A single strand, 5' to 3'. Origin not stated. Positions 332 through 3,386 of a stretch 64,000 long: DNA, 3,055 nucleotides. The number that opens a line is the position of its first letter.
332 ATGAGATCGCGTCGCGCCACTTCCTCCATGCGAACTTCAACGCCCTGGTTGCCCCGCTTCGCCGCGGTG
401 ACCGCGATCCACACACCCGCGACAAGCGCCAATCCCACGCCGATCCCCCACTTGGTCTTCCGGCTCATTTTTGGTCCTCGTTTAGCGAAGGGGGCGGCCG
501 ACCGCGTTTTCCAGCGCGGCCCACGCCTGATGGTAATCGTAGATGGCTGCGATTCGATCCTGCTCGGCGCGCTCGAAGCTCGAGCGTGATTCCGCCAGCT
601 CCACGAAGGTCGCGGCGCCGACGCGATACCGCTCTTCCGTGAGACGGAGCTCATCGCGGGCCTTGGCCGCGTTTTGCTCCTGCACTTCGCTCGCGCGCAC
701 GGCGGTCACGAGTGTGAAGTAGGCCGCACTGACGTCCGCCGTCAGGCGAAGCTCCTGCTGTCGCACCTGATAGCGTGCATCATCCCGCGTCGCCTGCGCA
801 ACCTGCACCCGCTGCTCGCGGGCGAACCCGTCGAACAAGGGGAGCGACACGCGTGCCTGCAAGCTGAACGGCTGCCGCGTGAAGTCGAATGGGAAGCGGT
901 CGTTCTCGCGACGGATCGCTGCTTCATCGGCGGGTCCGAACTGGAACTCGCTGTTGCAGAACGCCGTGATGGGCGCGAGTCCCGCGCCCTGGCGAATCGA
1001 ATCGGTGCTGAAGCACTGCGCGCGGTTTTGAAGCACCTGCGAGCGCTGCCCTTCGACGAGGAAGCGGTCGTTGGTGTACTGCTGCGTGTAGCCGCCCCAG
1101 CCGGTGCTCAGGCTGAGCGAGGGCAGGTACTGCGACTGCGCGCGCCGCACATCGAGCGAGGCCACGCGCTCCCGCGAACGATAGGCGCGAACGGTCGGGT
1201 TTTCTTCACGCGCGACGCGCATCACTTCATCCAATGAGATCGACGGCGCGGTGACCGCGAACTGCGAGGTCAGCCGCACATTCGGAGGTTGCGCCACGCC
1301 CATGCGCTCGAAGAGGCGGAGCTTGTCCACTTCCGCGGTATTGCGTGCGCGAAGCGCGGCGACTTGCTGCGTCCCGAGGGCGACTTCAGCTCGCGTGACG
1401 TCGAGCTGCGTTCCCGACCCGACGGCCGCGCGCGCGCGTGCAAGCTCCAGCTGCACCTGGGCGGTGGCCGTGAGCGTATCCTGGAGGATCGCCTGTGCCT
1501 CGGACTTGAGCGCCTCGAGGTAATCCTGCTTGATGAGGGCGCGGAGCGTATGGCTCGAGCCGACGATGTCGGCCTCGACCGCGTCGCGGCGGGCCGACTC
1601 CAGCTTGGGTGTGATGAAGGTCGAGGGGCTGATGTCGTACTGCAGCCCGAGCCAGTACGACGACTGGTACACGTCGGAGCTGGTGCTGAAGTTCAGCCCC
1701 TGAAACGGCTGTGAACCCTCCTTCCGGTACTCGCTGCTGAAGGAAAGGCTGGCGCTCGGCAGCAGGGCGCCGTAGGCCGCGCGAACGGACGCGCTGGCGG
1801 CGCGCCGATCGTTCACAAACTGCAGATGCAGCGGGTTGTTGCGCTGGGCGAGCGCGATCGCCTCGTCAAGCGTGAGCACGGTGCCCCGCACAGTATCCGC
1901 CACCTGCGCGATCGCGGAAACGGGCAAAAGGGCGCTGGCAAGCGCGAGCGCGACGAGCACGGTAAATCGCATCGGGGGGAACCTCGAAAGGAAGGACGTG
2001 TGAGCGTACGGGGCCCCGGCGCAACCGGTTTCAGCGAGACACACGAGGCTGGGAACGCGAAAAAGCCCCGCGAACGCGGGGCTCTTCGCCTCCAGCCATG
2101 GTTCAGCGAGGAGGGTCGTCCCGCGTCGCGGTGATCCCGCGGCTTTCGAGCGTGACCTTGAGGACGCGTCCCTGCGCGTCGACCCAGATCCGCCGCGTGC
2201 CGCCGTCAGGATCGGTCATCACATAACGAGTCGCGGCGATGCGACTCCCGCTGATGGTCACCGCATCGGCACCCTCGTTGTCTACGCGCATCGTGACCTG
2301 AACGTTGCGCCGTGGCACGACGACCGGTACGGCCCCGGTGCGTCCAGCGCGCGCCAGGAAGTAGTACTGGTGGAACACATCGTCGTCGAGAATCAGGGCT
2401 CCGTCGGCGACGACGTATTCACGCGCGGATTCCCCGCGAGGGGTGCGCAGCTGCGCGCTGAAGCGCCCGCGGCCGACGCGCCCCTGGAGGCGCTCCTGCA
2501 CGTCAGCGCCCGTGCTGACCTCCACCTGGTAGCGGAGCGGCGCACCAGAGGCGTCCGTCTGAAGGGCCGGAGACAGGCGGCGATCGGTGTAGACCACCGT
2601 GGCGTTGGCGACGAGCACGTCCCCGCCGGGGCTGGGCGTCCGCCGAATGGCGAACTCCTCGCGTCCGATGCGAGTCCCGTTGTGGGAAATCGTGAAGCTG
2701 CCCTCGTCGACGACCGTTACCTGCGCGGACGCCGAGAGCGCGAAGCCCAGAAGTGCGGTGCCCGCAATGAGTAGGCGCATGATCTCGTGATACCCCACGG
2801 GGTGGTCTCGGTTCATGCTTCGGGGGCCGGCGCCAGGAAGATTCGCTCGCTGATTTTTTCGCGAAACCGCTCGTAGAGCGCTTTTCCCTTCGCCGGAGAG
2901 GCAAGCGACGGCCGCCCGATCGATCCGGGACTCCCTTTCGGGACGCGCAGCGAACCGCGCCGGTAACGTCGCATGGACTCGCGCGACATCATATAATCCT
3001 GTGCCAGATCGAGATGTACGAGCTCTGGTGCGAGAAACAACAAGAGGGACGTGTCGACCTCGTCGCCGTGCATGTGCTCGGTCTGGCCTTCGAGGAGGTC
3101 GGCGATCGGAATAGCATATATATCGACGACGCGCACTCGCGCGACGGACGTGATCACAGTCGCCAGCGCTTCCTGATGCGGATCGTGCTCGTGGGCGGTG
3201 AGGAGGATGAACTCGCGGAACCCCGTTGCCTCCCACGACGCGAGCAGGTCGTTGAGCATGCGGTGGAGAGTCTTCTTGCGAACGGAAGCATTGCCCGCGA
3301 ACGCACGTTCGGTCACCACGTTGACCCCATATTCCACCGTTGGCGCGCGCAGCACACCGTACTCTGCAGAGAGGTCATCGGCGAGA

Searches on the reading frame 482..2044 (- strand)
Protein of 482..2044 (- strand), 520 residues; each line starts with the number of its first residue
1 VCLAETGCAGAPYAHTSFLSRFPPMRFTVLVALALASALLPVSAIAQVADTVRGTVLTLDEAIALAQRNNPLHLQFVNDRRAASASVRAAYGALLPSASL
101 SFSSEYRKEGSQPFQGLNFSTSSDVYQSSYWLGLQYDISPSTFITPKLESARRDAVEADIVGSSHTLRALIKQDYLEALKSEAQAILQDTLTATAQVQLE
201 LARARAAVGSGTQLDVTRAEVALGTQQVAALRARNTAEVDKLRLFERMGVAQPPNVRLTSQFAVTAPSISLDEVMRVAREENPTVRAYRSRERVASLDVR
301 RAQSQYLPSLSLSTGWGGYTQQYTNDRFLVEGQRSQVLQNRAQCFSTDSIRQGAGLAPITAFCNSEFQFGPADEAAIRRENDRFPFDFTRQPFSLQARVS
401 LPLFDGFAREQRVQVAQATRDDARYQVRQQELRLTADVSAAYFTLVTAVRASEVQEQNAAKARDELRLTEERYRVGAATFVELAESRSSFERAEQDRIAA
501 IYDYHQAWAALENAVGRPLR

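Call 18: search_protein_families(library=pfam, proteins=[window:482-2044:-])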
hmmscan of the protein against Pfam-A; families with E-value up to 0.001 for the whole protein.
window:482-2044:- (520 aa): 1 family
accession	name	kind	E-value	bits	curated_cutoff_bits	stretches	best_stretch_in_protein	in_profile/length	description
PF02321.23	OEP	-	5.5e-47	160.4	22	2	271-516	1-187/187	Outer membrane efflux protein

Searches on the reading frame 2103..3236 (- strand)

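Call 18: search_protein_families(library=pfam, proteins=[window:2103-3236:-])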
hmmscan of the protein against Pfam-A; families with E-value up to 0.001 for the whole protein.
window:2103-3236:- (377 aa): 1 family
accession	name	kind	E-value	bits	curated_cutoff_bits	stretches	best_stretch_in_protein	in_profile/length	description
PF19630.5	DUF6134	-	6.8e-09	36.5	27.9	1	308-370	117-179/184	Domain of unknown function (DUF6134)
